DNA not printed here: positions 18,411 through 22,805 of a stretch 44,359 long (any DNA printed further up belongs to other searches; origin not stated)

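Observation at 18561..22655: TraN doubled in size by two SLH domains and alternating Cys modules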

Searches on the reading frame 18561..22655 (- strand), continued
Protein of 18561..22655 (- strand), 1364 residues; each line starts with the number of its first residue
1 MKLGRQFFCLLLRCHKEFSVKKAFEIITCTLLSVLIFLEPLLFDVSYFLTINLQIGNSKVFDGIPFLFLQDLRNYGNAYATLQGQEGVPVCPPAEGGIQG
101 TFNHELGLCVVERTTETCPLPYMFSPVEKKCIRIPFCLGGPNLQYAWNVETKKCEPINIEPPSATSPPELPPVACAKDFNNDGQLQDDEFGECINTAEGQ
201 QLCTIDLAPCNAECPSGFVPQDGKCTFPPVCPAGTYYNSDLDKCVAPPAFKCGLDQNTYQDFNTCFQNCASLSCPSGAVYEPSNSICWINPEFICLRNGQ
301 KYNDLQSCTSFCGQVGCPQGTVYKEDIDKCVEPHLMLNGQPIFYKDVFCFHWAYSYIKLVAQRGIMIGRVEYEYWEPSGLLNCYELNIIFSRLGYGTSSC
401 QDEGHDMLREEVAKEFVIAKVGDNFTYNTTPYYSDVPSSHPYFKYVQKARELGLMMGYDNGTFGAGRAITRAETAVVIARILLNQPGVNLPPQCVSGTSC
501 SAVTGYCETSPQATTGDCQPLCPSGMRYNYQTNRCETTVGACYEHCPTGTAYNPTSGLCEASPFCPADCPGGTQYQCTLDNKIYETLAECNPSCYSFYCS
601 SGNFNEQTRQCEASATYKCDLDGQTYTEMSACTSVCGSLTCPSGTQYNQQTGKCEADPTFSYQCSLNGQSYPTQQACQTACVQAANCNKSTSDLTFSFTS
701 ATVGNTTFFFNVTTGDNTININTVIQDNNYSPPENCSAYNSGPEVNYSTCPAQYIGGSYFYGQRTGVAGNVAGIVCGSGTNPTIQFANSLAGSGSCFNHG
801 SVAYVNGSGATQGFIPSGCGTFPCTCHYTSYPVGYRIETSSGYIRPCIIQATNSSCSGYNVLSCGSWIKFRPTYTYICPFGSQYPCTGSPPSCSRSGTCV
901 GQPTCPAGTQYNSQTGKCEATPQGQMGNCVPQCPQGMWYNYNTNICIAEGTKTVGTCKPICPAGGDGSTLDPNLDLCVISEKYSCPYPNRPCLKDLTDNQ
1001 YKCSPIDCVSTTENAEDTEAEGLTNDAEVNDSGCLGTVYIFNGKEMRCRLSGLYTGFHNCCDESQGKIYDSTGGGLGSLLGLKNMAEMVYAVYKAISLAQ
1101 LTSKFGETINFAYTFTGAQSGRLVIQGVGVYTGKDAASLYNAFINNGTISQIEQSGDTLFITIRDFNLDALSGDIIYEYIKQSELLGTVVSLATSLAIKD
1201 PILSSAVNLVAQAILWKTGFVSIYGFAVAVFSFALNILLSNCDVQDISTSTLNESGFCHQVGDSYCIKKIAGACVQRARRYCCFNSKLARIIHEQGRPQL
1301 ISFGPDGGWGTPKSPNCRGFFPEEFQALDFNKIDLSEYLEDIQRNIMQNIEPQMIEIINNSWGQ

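Call 21: list_cluster_members(proteins=[P0001, P0002, P0003, P0004, P0005, P0006, P0009, P0011, P0013, P0014])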
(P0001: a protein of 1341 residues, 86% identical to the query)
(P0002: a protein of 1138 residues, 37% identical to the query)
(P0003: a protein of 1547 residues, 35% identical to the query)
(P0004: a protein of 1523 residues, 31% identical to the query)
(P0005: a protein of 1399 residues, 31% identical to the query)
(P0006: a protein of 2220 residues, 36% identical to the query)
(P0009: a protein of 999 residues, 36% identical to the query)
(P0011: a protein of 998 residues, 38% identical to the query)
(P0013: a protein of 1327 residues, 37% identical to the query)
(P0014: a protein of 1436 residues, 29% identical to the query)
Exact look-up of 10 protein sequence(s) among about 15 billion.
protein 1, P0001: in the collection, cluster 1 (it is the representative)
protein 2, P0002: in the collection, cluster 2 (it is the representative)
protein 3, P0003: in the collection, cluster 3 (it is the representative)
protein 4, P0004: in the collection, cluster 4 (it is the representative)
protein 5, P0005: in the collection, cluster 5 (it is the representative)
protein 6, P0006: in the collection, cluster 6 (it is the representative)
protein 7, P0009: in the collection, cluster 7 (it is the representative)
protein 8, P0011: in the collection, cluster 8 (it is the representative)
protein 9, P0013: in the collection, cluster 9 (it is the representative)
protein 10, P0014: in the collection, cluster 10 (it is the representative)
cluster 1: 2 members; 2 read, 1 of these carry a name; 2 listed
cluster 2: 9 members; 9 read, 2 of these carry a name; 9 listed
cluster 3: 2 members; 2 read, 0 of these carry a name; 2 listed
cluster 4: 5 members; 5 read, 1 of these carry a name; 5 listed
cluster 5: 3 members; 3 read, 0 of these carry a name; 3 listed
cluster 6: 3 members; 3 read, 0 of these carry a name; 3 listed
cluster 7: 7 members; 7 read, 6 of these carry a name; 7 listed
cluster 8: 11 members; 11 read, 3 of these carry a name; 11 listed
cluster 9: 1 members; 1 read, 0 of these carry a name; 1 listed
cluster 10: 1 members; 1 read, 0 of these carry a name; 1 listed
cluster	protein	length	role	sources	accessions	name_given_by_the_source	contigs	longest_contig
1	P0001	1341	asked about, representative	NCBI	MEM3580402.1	MAG: conjugal transfer protein TraN [Candidatus Bathyarchaeia archaeon]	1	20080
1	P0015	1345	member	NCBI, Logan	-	-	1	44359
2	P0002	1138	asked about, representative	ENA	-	-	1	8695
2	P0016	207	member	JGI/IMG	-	hypothetical protein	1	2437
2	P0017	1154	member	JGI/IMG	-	conjugal transfer mating pair stabilization protein TraN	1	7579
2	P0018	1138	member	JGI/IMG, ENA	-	-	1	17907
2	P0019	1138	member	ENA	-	-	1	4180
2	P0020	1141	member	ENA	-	-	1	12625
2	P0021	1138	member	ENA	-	-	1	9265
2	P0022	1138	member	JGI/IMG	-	-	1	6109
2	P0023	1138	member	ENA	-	-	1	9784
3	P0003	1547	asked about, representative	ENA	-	-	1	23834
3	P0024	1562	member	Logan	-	-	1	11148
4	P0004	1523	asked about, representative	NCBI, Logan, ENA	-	-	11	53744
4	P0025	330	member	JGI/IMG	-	conjugal transfer mating pair stabilization protein TraN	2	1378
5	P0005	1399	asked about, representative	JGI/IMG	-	-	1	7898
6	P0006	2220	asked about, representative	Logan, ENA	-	-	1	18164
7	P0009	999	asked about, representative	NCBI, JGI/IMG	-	conjugal transfer mating pair stabilization protein TraN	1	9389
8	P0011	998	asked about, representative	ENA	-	-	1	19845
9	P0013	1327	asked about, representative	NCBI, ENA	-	-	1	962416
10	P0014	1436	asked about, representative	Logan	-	-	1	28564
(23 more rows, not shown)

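Call 38: search_protein_families(library=pfam, proteins=[P0001, P0002, P0013, P0014, P0003, P0004], max_evalue=0.01)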
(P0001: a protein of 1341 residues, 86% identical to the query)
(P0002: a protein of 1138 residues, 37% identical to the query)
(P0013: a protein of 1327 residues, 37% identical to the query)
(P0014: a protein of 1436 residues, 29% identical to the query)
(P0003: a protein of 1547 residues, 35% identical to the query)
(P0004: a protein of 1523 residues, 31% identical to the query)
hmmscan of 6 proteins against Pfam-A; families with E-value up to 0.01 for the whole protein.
P0001 (1341 aa): 2 families
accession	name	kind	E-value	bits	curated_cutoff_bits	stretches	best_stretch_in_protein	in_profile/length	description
PF06986.16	F_T4SS_TraN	-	2.9e-19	70.1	23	1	1211-1297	159-239/240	F-type Type IV secretion system, TraN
PF00395.25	SLH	-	1.6e-16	60.4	20.8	1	412-454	2-44/44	S-layer homology domain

P0002 (1138 aa): 6 families
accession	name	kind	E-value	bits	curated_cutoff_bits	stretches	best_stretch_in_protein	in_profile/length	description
PF00395.25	SLH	-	6.4e-20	71.3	20.8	1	446-488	2-44/44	S-layer homology domain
PF06986.16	F_T4SS_TraN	-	3e-17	63.5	23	1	1008-1090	163-239/240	F-type Type IV secretion system, TraN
PF01607.29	CBM_14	-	1.6e-08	35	22.1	0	739-759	29-49/53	Chitin binding Peritrophin-A domain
PF13202.12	EF-hand_5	-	0.00014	21.6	25.9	1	158-174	8-24/25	EF hand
PF00036.39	EF-hand_1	-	0.00062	19.6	25.4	1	158-176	9-27/29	EF hand domain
PF13405.12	EF-hand_6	-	0.0041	17.2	25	0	158-178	9-28/30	EF-hand domain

P0013 (1327 aa): 1 family
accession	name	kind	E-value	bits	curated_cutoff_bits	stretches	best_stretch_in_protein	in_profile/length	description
PF00395.25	SLH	-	1.1e-35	121.8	20.8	3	34-77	2-44/44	S-layer homology domain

P0014 (1436 aa): 1 family
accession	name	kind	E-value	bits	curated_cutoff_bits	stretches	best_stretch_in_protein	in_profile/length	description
PF00395.25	SLH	-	1.2e-36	124.8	20.8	3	94-136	2-44/44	S-layer homology domain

P0003 (1547 aa): 1 family
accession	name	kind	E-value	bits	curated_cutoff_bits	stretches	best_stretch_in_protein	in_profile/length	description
PF06986.16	F_T4SS_TraN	-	7e-20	72.1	23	1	1418-1496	167-240/240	F-type Type IV secretion system, TraN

P0004 (1523 aa): 2 families
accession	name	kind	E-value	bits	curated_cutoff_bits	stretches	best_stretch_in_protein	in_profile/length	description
PF06986.16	F_T4SS_TraN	-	7.7e-18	65.4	23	1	1392-1472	166-240/240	F-type Type IV secretion system, TraN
PF18260.7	Nab2p_Zf1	-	0.0013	19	25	0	593-609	7-23/26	Nuclear polyadenylated RNA-binding 2 protein CCCH zinc finger 1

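Call 44: find_related_loci(query=A1, collection=metagenome_contigs, flank=10000)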
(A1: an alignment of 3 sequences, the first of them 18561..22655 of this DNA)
Query A1 (1364 aa) in metagenome_contigs; peptide patterns used: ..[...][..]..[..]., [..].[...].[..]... (x = any residue, [..] = any of these).
600 stretches matched a pattern (row limit reached: there are more); 1 encode a relative of the query (tblastn E <= 1e-3); 1 distinct loci.
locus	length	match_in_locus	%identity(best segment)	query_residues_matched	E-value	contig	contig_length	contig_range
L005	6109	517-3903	32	21-1361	1e-106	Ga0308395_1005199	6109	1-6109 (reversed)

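Call 60: predict_structure(alignment_id=A3)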
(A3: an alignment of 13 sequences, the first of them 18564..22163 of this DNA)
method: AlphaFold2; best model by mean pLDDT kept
length: 1200 residues; sequences in the alignment: 13
mean_pLDDT: 38.2   pTM: 0.29
mean pLDDT of the five models: 38.2, 37.3, 35.1, 34.5, 33.6
residues with pLDDT >= 90: 0; 70-90: 54; 50-70: 87; < 50: 1059
segments of 3 or more residues with pLDDT < 50: 1-40, 42-57, 62-433, 435-440, 442-447, 453-463, 465-483, 485-501, 504-506, 521-747, 752-772, 774-781, 783-803, 806-813, 816-825, 830-836, 840-873, 886-1090, 1105-1109, 1183-1185, 1192-1200
pLDDT, mean of each block of 10 residues (from residue 1): 30 40 44 39 45 47 45 44 33 31 32 36 32 24 26 36 40 34 29 33 25 27 25 25 27 26 26 34 37 30 27 24 30 35 29 32 42 35 38 38 26 28 33 45 47 45 48 40 45 41 49 53 37 32 37 38 29 26 25 25 28 29 23 21 24 27 26 25 24 25 24 26 30 36 45 43 37 43 42 38 44 46 48 48 31 32 40 59 50 36 28 34 42 41 35 34 33 44 35 36 41 43 36 36 44 42 42 38 37 69 51 64 78 81 69 76 84 69 49 41
secondary structure, 60 per line:
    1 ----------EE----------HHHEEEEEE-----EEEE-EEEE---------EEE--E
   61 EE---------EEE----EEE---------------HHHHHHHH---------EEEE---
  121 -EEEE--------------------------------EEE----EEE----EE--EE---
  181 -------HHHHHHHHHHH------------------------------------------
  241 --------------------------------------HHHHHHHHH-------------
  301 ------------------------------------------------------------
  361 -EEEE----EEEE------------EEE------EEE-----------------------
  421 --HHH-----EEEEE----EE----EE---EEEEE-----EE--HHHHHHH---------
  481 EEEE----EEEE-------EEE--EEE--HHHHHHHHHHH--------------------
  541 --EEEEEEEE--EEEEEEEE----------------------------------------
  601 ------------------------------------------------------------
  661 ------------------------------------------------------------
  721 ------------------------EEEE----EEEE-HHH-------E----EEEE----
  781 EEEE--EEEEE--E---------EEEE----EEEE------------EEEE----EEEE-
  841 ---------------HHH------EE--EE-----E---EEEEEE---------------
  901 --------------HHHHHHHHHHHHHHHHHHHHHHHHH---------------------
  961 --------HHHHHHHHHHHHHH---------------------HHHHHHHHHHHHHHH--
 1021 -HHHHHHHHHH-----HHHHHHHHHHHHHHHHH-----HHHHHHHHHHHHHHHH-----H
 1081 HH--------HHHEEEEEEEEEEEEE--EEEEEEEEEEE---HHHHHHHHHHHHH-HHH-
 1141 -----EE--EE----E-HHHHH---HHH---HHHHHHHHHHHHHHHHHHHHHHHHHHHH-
elements in order (helices of 4 or more, strands of 3 or more residues): E26-31 E37-40 E42-45 E55-57 E60-62 E72-74 E79-81 H97-104 E114-117 E122-125 E158-160 E165-167 H188-198 H279-287 E362-365 E370-373 E386-388 E395-397 E431-435 E451-455 H465-471 E481-484 E489-492 E500-502 E505-507 H510-520 E543-550 E553-560 E745-748 E753-756 E773-776 E781-784 E787-791 E804-807 E812-815 E828-831 E836-839 E880-885 H915-939 H969-982 H1004-1018 H1022-1031 H1037-1053 H1059-1074 E1094-1106 E1109-1119 H1123-1135 H1158-1162 H1172-1199

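Call 75: search_dna_similar(query=window:18564-22598:-, collection=plasmids, mode=protein, max_rows=15, max_evalue=0.00001)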
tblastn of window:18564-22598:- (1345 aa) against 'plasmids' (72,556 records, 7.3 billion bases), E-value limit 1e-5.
The search stops at 5000 records and this limit was reached: more records match than are counted here, and every count below describes the 5000 best-scoring records only.
Records with a match: at least 5000; places in all: 5092; records where one place covers at least 80% of the query: 0.
Best place of each record, by identity: <60% 5000.
By first word of the organism name: Klebsiella 2450; Escherichia 1138; Enterobacter 231; Citrobacter 212; Salmonella 210; Serratia 112; Providencia 106; Shigella 97; Aeromonas 51; Proteus 48; and 71 more.
By predicted mobility (MOB-suite, as given by PLSDB): conjugative 4654; mobilizable 180; non-mobilizable 166.
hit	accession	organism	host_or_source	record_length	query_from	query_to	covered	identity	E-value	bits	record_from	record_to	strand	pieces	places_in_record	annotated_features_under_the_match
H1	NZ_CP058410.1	Trichlorobacter lovleyi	whole genome,river sediment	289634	837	1345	38%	28.6%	9e-33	147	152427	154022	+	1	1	traN: conjugal transfer protein TraN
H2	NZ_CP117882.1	Novosphingobium sp. KACC 22771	Single cell,soil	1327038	941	1340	30%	33.3%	2e-42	179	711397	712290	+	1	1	none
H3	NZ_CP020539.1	Sphingobium herbicidovorans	cell culture,soil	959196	942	1343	30%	32.6%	3e-42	178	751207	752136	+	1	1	traN: conjugal transfer protein TraN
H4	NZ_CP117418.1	Novosphingobium humi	Single cell,Soil from military shooting ...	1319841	931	1340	30%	31.7%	5e-41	174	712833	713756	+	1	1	none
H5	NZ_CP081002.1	Sphingobium sp. V4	cell culture,soil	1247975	942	1343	30%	32.4%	8e-43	180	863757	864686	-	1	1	record has no annotation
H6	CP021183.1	Rhizorhabdus wittichii DC-6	activated sludge of a wastewater ...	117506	957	1340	29%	33.8%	4e-42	177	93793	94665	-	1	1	conjugal transfer protein TraN | conjugal transfer protein TrbC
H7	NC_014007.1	Sphingobium indicum UT26S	-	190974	953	1340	29%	33.2%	8e-43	180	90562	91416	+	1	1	traN: conjugal transfer protein TraN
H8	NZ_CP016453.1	Sphingobium sp. RAC03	Microbial isolate,Algal phycosphere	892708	958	1340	28%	32.7%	3e-39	168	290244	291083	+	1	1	traN: conjugal transfer protein TraN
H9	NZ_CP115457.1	Sphingobium yanoikuyae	cell culture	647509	964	1340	28%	32.6%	3e-42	178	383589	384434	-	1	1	traN: conjugal transfer protein TraN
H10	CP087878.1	Vibrio alginolyticus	single cell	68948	884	1341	23%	36.8%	1e-26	190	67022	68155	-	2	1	none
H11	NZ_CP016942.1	Yersinia enterocolitica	Fecal samples from slaughtered sheep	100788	956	1345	22%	39.0%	5e-30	199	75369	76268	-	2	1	traN: conjugal transfer protein TraN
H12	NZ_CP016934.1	Yersinia enterocolitica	Fecal samples from slaughtered sheep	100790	956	1345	22%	39.0%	5e-30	199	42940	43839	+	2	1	traN: conjugal transfer protein TraN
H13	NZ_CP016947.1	Yersinia enterocolitica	Sheep fecal sample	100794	956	1345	22%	39.0%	5e-30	199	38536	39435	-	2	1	traN: conjugal transfer protein TraN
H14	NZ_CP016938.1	Yersinia enterocolitica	Fecal samples from slaughtered sheep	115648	956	1345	22%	39.0%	5e-30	199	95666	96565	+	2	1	traN: conjugal transfer protein TraN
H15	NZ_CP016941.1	Yersinia enterocolitica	Fecal samples from slaughtered sheep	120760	956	1345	22%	39.0%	5e-30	199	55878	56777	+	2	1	traN: conjugal transfer protein TraN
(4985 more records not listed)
